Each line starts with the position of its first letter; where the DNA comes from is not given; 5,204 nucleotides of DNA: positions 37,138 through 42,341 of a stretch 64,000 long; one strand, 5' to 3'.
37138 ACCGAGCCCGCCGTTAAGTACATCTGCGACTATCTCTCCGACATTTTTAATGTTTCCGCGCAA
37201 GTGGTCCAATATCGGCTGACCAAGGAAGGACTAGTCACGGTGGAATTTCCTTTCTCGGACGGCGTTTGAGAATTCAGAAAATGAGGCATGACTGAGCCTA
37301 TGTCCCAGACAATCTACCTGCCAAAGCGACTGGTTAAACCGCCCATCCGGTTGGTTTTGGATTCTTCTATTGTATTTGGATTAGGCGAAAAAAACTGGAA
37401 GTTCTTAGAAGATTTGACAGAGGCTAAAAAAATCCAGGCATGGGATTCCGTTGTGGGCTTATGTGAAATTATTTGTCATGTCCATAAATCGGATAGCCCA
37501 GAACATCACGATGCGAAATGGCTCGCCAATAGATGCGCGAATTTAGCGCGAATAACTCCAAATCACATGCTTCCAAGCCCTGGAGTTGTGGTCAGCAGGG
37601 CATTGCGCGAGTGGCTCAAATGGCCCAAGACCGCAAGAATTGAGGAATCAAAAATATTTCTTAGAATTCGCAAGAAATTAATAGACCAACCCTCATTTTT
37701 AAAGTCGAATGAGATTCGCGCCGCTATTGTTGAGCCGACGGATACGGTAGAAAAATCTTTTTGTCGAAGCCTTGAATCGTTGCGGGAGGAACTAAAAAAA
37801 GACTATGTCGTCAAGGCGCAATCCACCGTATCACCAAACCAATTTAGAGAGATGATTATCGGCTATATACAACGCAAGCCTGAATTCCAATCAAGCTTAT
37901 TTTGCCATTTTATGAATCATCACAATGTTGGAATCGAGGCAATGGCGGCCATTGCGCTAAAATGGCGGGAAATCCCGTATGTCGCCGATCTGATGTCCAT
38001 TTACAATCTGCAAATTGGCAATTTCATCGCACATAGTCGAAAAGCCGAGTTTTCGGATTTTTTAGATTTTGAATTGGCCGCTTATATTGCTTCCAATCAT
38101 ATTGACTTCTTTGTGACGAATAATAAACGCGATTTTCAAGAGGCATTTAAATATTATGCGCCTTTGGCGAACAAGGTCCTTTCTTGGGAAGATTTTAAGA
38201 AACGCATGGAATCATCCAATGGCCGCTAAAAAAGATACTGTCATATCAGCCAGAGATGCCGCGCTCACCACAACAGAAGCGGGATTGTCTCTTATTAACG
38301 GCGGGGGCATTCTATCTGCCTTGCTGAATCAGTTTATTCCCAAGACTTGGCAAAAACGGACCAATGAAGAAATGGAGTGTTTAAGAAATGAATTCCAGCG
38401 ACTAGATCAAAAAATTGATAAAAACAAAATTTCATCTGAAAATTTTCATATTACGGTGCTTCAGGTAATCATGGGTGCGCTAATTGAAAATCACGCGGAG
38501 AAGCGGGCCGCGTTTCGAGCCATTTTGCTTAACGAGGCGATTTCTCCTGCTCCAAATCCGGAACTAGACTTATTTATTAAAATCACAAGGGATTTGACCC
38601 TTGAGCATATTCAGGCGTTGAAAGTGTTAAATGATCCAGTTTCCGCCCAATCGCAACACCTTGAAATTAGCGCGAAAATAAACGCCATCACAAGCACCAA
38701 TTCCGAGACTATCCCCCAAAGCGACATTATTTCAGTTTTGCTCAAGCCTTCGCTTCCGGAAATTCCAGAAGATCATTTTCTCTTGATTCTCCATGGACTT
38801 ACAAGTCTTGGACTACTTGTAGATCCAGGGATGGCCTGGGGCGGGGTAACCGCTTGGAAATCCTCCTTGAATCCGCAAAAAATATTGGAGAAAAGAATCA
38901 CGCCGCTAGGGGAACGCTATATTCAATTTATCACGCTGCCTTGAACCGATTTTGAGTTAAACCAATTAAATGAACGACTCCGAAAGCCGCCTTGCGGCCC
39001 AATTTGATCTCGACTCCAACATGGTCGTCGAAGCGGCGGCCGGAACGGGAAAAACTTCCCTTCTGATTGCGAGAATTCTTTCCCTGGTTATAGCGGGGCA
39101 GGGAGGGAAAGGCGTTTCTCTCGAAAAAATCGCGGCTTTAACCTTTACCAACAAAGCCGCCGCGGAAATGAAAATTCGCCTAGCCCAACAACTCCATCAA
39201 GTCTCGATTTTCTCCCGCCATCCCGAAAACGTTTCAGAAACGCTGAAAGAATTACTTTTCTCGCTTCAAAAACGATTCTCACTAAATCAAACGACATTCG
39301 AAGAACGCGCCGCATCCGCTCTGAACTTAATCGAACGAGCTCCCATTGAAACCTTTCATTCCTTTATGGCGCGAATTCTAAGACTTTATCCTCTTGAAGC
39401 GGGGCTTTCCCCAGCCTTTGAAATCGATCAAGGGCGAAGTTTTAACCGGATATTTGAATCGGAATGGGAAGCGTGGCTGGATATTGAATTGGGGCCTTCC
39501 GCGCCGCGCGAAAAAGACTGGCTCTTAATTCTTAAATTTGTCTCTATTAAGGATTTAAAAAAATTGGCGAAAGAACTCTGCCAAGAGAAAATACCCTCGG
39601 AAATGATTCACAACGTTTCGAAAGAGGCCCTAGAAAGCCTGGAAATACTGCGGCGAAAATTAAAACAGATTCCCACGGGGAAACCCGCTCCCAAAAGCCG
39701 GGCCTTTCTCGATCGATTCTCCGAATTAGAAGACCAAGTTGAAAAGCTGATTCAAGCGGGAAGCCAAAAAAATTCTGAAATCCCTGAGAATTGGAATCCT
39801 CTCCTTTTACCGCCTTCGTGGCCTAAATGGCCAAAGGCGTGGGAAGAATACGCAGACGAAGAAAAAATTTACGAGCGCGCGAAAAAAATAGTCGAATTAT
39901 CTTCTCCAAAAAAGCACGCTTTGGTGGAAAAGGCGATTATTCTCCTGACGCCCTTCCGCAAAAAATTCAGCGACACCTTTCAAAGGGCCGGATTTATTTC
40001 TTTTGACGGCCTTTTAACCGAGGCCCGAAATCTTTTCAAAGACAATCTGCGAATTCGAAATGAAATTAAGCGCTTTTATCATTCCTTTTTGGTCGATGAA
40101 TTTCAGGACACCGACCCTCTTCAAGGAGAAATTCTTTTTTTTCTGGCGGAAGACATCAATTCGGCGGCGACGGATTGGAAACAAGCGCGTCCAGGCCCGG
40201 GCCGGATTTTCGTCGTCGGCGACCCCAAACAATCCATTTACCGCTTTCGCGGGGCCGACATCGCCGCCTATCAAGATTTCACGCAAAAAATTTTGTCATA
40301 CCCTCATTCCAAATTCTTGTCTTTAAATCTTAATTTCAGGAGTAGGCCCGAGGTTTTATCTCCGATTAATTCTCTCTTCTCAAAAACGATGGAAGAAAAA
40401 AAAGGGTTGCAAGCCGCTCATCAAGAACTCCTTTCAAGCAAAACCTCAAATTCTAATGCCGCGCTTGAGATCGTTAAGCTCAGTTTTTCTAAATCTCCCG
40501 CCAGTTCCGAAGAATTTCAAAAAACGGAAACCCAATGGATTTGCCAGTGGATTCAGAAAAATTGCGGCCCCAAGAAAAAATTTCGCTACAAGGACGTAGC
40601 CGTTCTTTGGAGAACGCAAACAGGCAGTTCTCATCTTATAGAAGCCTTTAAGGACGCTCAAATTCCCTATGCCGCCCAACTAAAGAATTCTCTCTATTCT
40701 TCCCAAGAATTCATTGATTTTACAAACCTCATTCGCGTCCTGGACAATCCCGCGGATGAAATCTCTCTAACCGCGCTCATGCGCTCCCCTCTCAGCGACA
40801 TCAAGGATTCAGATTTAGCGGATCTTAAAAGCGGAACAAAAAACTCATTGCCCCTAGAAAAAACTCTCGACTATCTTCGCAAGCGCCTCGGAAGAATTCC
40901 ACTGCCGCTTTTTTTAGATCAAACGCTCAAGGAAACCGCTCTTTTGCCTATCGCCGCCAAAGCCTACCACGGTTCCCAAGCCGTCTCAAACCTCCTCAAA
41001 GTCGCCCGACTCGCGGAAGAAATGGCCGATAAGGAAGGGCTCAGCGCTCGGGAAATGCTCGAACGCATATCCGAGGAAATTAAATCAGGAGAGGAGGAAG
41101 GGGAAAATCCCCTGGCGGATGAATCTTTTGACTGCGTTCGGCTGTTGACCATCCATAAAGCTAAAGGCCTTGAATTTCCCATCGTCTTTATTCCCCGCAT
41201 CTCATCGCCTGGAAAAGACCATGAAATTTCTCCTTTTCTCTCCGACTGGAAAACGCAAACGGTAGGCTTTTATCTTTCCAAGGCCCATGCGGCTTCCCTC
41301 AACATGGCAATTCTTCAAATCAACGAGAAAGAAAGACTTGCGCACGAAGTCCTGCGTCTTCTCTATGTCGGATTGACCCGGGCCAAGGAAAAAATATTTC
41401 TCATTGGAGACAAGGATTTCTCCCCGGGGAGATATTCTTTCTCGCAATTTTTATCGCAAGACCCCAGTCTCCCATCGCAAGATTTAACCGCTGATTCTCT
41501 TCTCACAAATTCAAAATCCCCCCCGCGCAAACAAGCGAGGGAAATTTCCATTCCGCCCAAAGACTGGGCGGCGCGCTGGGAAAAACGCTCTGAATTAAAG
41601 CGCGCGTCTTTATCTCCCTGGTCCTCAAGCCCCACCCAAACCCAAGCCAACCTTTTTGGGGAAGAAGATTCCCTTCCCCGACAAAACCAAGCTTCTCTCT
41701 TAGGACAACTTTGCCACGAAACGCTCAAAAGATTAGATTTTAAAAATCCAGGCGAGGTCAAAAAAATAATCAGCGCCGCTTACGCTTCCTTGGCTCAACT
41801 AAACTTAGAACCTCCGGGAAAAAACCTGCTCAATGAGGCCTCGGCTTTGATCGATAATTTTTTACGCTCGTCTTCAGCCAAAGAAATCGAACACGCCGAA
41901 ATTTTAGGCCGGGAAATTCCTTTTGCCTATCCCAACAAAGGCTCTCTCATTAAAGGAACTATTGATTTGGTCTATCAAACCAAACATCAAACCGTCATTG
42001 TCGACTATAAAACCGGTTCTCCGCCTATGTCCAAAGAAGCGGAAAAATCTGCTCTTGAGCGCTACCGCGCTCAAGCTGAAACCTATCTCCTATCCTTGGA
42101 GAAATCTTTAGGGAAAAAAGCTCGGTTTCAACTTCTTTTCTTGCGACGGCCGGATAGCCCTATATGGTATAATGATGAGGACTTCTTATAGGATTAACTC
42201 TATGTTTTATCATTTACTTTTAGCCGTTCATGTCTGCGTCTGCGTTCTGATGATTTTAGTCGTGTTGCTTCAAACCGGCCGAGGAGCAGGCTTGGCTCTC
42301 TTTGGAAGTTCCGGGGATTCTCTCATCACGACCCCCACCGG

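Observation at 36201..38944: Self-contained XRE / ImmA-peptidase / PIN-like / unknown four-gene cassette: candidate novel defence or toxin-antitoxin-type system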

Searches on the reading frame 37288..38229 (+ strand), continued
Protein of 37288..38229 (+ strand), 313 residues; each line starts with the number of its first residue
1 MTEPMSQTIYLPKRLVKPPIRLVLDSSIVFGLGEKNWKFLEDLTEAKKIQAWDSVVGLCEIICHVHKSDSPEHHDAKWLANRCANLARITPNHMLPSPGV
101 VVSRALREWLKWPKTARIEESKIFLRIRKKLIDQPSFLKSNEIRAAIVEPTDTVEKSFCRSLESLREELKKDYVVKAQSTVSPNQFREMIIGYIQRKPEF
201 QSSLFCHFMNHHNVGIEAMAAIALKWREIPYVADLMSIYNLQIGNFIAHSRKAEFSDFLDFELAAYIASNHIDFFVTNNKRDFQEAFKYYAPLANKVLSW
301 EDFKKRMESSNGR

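Call 89: search_protein_families(library=pfam, proteins=[L027:2-361:+, L027:1240-1923:+, L010:3999-4739:+, L010:4754-5842:+, L009:5682-6506:+, L009:6519-7034:+, L009:7063-7608:+, L028:5031-5990:+, L028:8910-9530:+, L005:1095-1712:-], max_evalue=0.01)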
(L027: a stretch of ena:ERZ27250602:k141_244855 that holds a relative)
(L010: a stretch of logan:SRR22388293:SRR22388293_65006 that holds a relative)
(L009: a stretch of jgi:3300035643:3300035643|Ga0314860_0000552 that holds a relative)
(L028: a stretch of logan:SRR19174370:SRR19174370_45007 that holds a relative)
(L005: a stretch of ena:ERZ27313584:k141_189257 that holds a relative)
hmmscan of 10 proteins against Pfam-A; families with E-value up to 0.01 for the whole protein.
L027:2-361:+ (119 aa): 0 families

L027:1240-1923:+ (228 aa): 1 family
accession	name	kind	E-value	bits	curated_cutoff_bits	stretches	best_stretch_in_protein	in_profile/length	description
PF04313.20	HSDR_N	-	8.3e-26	91.5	25.1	1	6-186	3-174/198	Type I restriction enzyme R protein N terminus (HSDR_N)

L010:3999-4739:+ (246 aa): 0 families

L010:4754-5842:+ (362 aa): 0 families

L009:5682-6506:+ (274 aa): 0 families

L009:6519-7034:+ (171 aa): 0 families

L009:7063-7608:+ (181 aa): 0 families

L028:5031-5990:+ (319 aa): 0 families

L028:8910-9530:+ (206 aa): 0 families

L005:1095-1712:- (205 aa): 0 families

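Call 103: find_related_loci(query=A5, collection=viral_contigs, flank=6000)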
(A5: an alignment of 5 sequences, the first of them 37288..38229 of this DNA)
Query A5 (313 aa) in viral_contigs; peptide patterns used: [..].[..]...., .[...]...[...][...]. (x = any residue, [..] = any of these).
113 stretches matched a pattern, but none encodes a relative of the query by tblastn (E <= 1e-3).

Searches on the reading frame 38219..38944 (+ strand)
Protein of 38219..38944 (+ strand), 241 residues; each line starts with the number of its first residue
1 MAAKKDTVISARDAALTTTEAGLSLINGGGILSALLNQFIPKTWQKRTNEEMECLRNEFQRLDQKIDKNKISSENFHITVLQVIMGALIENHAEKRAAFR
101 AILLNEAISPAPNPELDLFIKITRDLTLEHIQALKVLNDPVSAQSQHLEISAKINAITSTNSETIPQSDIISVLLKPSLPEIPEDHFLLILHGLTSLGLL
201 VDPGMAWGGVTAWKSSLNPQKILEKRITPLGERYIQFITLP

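Call 3: search_protein_families(library=pfam, proteins=[window:38219-38944:+], max_evalue=1)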
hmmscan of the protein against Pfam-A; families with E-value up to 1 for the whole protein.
window:38219-38944:+ (241 aa): 2 families
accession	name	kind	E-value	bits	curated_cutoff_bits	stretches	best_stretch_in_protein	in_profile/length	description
PF12317.13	IFT46_B_C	-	0.071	13.3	22.2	1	115-166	50-100/211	Intraflagellar transport complex B protein 46 C terminal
PF22680.2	Glyco_hydro_123_N_2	-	0.16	12.3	27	0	48-110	41-105/142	Glycoside hydrolase 123 N-terminal domain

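Call 4: search_protein_families(library=padloc, proteins=[window:38219-38944:+], max_evalue=1)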
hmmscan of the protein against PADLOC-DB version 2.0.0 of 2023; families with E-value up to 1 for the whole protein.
window:38219-38944:+ (241 aa): 0 families

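Call 5: search_protein_families(library=ncbifam, proteins=[window:38219-38944:+], max_evalue=1)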
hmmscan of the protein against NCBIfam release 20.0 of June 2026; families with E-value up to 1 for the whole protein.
window:38219-38944:+ (241 aa): 0 families

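Call 10: find_homologous_proteins(query=window:38219-38944:+)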
Query window:38219-38944:+ (241 aa): 2 proteins with E <= 0.001 among 1137 candidates.
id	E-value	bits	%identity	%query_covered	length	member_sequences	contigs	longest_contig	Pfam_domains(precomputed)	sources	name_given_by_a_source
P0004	2.8e-151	519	100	100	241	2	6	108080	-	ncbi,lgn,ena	-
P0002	6.2e-43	165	100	34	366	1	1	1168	-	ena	-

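Call 19: search_solved_structures(query=window:38219-38944:+, max_evalue=10)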
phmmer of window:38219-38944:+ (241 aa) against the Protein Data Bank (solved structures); distinct sequences matched with E-value up to 10: 0.

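Call 64: search_protein_families(library=phrogs, proteins=[window:38219-38944:+], max_evalue=0.1)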
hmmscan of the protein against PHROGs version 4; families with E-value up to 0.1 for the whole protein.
window:38219-38944:+ (241 aa): 1 family
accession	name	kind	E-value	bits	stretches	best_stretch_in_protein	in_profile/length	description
phrog_26838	-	unknown function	1.2e-05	26.1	1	28-165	24-159/221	-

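Call 65: search_dna_similar(query=window:38219-38944:+, collection=phages, mode=protein, max_evalue=1, max_rows=20)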
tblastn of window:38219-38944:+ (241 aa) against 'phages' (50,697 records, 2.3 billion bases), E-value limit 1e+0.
No match.

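Call 102: find_related_loci(query=window:38219-38944:+, collection=viral_contigs, flank=6000)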
Query window:38219-38944:+ (241 aa) in viral_contigs; peptide patterns used: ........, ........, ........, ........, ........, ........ (x = any residue, [..] = any of these).
4 stretches matched a pattern, but none encodes a relative of the query by tblastn (E <= 1e-3).

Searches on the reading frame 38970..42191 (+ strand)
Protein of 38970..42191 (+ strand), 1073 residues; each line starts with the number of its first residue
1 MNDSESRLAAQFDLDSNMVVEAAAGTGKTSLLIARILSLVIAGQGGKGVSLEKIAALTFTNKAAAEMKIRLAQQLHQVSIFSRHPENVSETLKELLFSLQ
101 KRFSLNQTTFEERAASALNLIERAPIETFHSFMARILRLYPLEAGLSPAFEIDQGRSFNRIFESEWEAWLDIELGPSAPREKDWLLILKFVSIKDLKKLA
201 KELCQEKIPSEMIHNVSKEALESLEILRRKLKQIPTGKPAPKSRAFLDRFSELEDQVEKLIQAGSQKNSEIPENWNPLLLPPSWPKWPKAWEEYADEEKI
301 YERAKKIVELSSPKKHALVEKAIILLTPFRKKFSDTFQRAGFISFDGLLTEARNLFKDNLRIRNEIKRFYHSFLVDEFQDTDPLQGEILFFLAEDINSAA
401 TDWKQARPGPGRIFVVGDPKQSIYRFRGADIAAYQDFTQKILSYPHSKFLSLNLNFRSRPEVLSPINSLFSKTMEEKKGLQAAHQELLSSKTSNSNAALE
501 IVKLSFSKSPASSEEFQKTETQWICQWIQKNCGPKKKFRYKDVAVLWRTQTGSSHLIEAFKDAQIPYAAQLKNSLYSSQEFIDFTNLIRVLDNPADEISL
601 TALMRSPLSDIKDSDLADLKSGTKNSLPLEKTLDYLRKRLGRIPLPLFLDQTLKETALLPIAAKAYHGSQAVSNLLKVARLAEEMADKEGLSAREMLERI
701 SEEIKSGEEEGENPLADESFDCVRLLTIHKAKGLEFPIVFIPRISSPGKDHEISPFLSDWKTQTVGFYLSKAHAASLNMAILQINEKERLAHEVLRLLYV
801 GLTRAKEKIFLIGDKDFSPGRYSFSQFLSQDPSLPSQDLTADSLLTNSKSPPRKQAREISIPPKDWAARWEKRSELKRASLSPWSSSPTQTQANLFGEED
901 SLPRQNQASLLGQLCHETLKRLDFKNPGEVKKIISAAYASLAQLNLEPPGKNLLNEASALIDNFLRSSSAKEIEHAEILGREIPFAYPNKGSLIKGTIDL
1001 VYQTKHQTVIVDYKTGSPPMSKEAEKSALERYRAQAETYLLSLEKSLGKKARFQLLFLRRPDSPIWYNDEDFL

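Call 8: search_protein_families(library=pfam, proteins=[window:38970-42191:+], max_evalue=0.001)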
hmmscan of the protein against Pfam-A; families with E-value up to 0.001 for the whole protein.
window:38970-42191:+ (1073 aa): 6 families
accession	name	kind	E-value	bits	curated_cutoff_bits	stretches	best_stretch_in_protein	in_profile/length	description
PF00580.27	UvrD-helicase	-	1e-49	170.1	23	1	7-440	6-269/271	UvrD/REP helicase N-terminal domain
PF13361.12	UvrD_C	-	1.1e-35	124.1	25.6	2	451-629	2-161/350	UvrD-like helicase C-terminal domain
PF13245.12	AAA_19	-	2.2e-17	63.9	25.1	1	16-427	12-134/134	AAA domain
PF12705.13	PDDEXK_1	-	7.9e-13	49.3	22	1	904-1050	31-181/247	PD-(D/E)XK nuclease superfamily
PF13538.12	UvrD_C_2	-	9e-12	45.1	27.4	1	724-748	3-27/52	UvrD-like helicase C-terminal domain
PF13087.12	AAA_12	-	3.6e-05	23.9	27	0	796-815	175-194/195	AAA domain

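Call 50: find_related_loci(query=window:38970-42191:+, collection=genome_contigs, flank=10000)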
Query window:38970-42191:+ (1073 aa) in genome_contigs; peptide patterns used: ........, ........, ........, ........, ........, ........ (x = any residue, [..] = any of these).
69 stretches matched a pattern; 7 encode a relative of the query (tblastn E <= 1e-3); 7 distinct loci.
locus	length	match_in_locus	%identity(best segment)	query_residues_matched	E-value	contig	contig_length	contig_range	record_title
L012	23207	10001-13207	79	1-1073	0e+0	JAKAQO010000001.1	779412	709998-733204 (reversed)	MAG: bacterium isolate YF2.bin79 NODE_1_length_779412_cov_5.964498, whole genome shotgun sequence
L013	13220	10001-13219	72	1-1047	0e+0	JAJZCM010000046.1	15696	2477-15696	MAG: bacterium isolate JA2.bin36 NODE_2327_length_15696_cov_6.689832, whole genome shotgun sequence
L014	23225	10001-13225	68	1-1073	0e+0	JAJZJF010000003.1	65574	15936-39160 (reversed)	MAG: bacterium isolate LSA5.bin12 NODE_470_length_65574_cov_10.905954, whole genome shotgun sequence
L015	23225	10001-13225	67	1-1073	0e+0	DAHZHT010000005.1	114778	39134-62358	MAG TPA_asm: Elusimicrobia bacterium isolate clean4882 NODE_5_length_114778_cov_4.936609, whole genome shotgun sequence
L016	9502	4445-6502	23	333-1017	2e-14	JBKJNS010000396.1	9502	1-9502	MAG: Chitinophagales bacterium isolate ant_bin.382 k117_3485878, whole genome shotgun sequence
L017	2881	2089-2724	29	333-567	1e-12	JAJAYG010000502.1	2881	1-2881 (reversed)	MAG: Chitinophagales bacterium isolate CAN_BIN04 c_000000182657, whole genome shotgun sequence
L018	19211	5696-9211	26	15-1057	3e-41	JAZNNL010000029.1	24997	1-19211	MAG: Lachnospiraceae bacterium isolate T1900044655_TS20190121.MAGScoT_cleanbin_000041 SGB_1475_k141_1273014, whole genom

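Call 96: search_protein_families(library=ncbifam, proteins=[window:38970-42191:+], max_evalue=0.00001)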
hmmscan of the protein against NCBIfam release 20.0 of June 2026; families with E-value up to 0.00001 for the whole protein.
window:38970-42191:+ (1073 aa): 14 families
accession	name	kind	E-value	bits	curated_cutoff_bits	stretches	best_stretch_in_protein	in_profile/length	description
TIGR02785.1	addA_Gpos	equivalog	2.8e-85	287.2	707.65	4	301-637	316-673/1234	helicase-exonuclease AddAB subunit AddA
TIGR00609.1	recB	equivalog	3.6e-80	270.4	696.05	2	323-812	323-811/1175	exodeoxyribonuclease V subunit beta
TIGR02784.1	addA_alphas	equivalog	6.5e-72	243.3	860.75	3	320-625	338-669/1138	double-strand break repair helicase AddA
NF010485.0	PRK13909.1-2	equivalog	2.6e-59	201.4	650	1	17-816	5-706/909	RecB-like helicase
TIGR01073.1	pcrA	equivalog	1.8e-56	192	911.2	2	332-624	172-428/725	DNA helicase PcrA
NF008743.0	PRK11773.1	equivalog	5.7e-49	167.1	965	3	331-624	175-431/720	DNA helicase II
TIGR01075.1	uvrD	equivalog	4.4e-47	160.8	1144.45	3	331-624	170-426/715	DNA helicase II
TIGR01074.1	rep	equivalog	3.1e-45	154.6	951.45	2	331-621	168-422/668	DNA helicase Rep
NF010487.0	PRK13909.1-4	equivalog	1.7e-44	152.3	759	3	370-578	329-513/924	RecB-like helicase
NF008128.0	PRK10876.1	equivalog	5.2e-43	146.9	1697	2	301-805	310-809/1181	exodeoxyribonuclease V subunit beta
NF008172.0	PRK10919.1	equivalog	5.8e-29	100.8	1168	2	332-619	170-421/673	DNA helicase Rep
NF008276.0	PRK11054.1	equivalog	5.8e-26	91.2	543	2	304-457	370-503/684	DNA helicase IV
NF010484.0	PRK13909.1-1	equivalog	2.9e-25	88.2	1074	2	17-154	7-139/945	RecB-like helicase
NF010486.0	PRK13909.1-3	equivalog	8.2e-22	77.1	1109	2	356-570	319-513/921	RecB-like helicase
